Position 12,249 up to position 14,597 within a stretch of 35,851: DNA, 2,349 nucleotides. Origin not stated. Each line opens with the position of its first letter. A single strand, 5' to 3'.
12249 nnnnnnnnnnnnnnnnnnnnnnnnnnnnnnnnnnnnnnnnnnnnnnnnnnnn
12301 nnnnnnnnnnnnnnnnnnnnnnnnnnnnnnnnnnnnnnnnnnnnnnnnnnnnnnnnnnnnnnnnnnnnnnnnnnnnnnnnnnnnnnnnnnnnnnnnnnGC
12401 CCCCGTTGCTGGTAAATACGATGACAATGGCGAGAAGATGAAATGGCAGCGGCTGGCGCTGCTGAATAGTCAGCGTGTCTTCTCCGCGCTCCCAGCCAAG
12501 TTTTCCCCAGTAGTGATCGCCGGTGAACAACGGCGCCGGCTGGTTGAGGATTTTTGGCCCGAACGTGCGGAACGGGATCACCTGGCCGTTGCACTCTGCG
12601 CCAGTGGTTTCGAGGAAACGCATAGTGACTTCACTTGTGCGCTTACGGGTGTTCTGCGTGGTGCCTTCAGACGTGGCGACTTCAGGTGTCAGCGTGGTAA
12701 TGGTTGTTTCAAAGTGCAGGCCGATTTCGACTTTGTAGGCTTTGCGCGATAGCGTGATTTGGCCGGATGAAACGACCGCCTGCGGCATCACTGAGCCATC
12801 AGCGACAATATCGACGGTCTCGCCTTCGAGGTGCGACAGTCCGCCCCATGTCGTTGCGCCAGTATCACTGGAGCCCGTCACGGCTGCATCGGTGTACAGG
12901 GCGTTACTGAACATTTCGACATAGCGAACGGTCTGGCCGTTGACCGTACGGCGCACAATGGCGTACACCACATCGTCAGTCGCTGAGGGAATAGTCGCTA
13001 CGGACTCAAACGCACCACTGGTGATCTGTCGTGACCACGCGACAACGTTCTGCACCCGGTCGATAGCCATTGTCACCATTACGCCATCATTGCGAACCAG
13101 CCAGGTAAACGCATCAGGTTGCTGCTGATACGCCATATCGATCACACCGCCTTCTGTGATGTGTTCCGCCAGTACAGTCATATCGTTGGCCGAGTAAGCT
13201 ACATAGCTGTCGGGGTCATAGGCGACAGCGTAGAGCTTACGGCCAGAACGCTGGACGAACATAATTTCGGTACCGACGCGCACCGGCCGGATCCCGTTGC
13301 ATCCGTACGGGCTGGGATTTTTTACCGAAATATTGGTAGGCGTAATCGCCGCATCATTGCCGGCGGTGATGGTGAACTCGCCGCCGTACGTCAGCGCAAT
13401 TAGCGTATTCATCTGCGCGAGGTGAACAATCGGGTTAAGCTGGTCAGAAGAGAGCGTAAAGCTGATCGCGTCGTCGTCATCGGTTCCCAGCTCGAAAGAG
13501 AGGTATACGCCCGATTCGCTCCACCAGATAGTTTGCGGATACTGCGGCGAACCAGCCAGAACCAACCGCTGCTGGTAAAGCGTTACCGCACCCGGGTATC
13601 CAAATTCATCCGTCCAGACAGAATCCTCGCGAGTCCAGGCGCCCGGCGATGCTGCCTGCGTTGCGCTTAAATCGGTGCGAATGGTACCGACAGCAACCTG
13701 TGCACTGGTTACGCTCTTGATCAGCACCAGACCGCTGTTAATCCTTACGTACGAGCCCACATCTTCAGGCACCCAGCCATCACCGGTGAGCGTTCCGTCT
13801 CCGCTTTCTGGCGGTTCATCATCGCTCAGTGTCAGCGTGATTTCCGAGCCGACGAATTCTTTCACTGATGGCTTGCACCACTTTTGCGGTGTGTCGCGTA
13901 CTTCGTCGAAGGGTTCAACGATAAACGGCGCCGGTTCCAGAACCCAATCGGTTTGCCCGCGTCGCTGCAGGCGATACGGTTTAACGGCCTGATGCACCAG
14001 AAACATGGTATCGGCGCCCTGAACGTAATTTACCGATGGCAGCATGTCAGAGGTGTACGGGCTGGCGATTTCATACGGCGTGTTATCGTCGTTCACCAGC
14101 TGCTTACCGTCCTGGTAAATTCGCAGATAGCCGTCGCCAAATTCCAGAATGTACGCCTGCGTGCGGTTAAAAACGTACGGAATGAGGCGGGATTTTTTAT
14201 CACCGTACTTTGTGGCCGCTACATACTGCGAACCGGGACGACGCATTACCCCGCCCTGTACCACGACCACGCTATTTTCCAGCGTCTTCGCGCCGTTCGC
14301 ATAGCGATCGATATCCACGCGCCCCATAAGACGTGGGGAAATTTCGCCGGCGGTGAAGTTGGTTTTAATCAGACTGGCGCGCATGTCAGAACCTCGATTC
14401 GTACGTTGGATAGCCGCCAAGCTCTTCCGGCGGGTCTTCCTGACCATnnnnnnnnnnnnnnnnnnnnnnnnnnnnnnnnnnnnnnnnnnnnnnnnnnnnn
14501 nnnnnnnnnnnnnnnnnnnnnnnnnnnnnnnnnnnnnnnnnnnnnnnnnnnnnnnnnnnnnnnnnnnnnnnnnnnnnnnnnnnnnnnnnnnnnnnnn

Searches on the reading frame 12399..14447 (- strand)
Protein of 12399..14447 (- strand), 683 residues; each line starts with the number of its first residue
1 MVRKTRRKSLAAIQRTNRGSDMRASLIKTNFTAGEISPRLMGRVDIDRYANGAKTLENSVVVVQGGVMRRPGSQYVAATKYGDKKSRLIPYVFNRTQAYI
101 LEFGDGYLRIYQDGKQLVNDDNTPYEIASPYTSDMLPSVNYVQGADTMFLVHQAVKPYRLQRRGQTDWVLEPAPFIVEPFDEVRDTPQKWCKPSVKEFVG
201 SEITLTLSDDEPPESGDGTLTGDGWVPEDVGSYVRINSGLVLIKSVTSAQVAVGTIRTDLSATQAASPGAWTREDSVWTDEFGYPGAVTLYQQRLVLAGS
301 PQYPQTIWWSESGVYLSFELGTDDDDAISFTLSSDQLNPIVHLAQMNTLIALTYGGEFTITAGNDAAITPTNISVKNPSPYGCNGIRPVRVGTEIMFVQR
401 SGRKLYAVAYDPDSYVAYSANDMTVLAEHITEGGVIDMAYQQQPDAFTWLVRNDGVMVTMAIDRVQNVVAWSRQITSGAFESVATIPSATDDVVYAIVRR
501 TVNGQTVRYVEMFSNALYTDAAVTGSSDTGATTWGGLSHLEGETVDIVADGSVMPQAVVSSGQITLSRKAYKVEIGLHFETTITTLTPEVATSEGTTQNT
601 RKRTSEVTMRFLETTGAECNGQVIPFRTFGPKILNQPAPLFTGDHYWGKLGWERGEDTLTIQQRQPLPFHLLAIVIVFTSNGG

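Call 36: search_protein_families(library=phrogs, proteins=[window:12399-14447:-], max_evalue=0.00001)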
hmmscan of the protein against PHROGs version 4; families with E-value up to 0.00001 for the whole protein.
window:12399-14447:- (683 aa): 4 families
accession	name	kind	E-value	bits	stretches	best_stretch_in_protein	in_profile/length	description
phrog_376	-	tail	1.3e-219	732.3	1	22-682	2-711/712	tail protein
phrog_15566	-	tail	1.2e-129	434.3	2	266-524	29-289/552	tail protein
phrog_20269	-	unknown function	2.7e-40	139.5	1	22-183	1-163/374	-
phrog_30010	-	unknown function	9.8e-26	91.6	1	400-518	188-304/517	-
